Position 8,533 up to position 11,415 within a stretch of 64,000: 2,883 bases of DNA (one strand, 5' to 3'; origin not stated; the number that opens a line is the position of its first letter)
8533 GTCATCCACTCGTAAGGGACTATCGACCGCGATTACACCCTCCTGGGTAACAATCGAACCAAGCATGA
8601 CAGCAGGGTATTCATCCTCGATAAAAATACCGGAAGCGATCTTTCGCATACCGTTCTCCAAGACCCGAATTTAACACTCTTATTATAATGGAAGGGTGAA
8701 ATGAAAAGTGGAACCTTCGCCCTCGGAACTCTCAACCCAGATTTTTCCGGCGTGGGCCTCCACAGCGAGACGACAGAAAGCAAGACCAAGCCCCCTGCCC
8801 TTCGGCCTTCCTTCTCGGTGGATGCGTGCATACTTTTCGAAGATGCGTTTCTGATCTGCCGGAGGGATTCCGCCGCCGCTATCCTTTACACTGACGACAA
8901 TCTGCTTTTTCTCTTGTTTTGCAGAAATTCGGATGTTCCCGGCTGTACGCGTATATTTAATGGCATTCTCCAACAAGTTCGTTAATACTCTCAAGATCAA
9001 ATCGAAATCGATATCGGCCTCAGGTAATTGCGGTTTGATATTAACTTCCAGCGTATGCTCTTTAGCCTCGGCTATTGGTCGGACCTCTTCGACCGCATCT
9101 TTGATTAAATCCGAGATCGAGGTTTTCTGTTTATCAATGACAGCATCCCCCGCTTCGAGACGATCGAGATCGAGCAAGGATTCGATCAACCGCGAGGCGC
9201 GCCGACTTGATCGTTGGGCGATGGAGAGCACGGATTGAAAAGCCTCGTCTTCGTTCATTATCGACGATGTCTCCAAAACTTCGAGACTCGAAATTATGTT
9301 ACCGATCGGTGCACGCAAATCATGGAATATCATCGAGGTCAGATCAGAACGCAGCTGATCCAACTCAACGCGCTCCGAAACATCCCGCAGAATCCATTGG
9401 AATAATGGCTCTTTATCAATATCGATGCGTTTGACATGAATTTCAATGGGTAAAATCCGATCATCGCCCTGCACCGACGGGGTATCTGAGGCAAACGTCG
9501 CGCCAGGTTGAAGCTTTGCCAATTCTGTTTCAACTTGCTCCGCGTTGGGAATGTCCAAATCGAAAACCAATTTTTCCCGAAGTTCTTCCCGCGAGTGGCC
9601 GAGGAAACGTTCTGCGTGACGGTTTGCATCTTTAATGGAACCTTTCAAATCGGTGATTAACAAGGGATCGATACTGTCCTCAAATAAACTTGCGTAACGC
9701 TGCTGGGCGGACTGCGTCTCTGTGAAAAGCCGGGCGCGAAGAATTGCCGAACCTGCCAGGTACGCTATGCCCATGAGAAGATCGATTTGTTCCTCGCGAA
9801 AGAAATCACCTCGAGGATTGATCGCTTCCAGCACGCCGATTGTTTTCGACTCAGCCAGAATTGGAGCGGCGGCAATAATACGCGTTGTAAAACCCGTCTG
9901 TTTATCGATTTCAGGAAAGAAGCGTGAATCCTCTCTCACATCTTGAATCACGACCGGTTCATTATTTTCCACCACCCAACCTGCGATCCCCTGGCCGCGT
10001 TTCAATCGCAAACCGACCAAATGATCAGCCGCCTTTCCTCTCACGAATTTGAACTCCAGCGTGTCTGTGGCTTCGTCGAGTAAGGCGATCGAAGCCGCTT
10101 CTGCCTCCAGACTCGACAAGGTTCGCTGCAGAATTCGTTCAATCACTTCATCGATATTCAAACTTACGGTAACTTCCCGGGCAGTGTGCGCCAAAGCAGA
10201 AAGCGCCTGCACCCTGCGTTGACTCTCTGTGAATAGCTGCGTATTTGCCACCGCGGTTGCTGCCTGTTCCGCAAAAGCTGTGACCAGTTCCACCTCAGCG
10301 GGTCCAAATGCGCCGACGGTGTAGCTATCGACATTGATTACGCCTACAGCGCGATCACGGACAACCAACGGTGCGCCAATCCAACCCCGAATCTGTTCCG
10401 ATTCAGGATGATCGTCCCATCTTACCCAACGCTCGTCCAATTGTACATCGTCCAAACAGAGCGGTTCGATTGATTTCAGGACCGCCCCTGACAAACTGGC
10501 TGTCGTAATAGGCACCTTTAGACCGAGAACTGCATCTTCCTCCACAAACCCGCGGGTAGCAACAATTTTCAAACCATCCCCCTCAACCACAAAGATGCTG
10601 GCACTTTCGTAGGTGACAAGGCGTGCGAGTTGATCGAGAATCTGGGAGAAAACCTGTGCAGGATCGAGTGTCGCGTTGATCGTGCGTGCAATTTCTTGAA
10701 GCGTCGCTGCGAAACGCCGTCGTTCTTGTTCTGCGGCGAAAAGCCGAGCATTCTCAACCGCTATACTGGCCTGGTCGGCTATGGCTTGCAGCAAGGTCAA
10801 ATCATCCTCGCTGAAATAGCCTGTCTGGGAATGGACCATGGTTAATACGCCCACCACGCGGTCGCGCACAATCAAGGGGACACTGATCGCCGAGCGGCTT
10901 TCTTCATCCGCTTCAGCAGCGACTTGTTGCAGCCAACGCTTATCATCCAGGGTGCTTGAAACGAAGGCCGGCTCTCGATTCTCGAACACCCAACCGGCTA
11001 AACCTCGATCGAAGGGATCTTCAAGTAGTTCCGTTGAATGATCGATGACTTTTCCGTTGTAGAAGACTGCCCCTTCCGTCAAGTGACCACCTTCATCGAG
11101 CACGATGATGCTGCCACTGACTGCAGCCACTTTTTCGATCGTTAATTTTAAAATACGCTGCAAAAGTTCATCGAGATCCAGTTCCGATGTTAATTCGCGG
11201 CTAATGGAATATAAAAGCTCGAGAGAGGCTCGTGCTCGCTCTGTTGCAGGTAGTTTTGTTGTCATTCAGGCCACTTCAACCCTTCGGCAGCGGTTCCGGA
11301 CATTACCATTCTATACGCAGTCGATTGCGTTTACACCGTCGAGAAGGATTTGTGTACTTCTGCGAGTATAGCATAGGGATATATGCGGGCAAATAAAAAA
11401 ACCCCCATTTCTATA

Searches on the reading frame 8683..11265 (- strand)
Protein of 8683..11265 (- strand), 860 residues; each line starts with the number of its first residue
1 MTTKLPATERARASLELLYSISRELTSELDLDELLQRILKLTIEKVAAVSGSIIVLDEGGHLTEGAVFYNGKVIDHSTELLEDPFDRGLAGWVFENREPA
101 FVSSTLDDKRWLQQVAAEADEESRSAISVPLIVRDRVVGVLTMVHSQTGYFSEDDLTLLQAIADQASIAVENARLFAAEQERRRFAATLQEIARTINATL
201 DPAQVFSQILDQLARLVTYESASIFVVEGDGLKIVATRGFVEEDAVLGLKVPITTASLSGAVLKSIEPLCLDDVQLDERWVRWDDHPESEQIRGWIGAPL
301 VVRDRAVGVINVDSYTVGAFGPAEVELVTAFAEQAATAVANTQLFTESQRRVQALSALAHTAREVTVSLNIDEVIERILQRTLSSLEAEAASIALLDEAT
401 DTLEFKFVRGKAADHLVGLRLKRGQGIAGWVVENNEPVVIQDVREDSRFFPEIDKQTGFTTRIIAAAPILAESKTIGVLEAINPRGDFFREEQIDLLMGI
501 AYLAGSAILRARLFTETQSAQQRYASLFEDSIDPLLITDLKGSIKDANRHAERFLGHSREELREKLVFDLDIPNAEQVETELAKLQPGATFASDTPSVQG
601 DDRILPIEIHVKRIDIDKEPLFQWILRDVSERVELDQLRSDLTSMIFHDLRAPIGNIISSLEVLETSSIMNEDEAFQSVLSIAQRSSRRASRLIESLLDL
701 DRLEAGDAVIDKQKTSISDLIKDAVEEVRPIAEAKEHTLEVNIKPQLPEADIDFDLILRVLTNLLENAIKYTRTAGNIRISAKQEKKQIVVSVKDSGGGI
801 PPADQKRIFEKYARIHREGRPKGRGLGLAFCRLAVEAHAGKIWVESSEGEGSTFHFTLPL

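Call 54: search_protein_families(library=pfam, proteins=[window:8683-11265:-], max_evalue=0.001)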
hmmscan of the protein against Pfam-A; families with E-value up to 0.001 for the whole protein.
window:8683-11265:- (860 aa): 12 families
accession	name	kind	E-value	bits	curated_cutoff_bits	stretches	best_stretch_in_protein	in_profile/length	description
PF13185.12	GAF_2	-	2.3e-59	199.9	28.6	3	29-171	2-136/136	GAF domain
PF01590.32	GAF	-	3.4e-56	189.9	22.4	3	30-170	1-133/133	GAF domain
PF13492.12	GAF_3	-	3.7e-38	131.3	27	3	30-172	1-129/129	GAF domain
PF02518.31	HATPase_c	-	2.6e-29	102.3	26.4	1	755-860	4-109/111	Histidine kinase-, DNA gyrase B-, and HSP90-like ATPase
PF00512.31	HisKA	-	8.2e-11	42.2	26.9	1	639-706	2-66/66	His Kinase A (phospho-acceptor) domain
PF00989.32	PAS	-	8.7e-08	32.6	22.6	1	523-629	2-113/113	PAS fold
PF13188.13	PAS_8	-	1.2e-07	31.9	21.8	1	522-576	1-53/65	PAS domain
PF08448.16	PAS_4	-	1.4e-05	25.8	23.1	1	528-633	1-109/110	PAS fold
PF13426.13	PAS_9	-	2.6e-05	24.9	27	1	533-631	2-103/103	PAS domain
PF13581.12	HATPase_c_2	-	0.0002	21.8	27.4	1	764-829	39-103/127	Histidine kinase-like ATPase domain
PF13589.12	HATPase_c_3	-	0.00052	20.5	25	0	760-833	6-84/137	Histidine kinase-, DNA gyrase B-, and HSP90-like ATPase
PF14501.12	HATPase_c_5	-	0.00063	20.1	22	0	757-849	6-93/102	GHKL domain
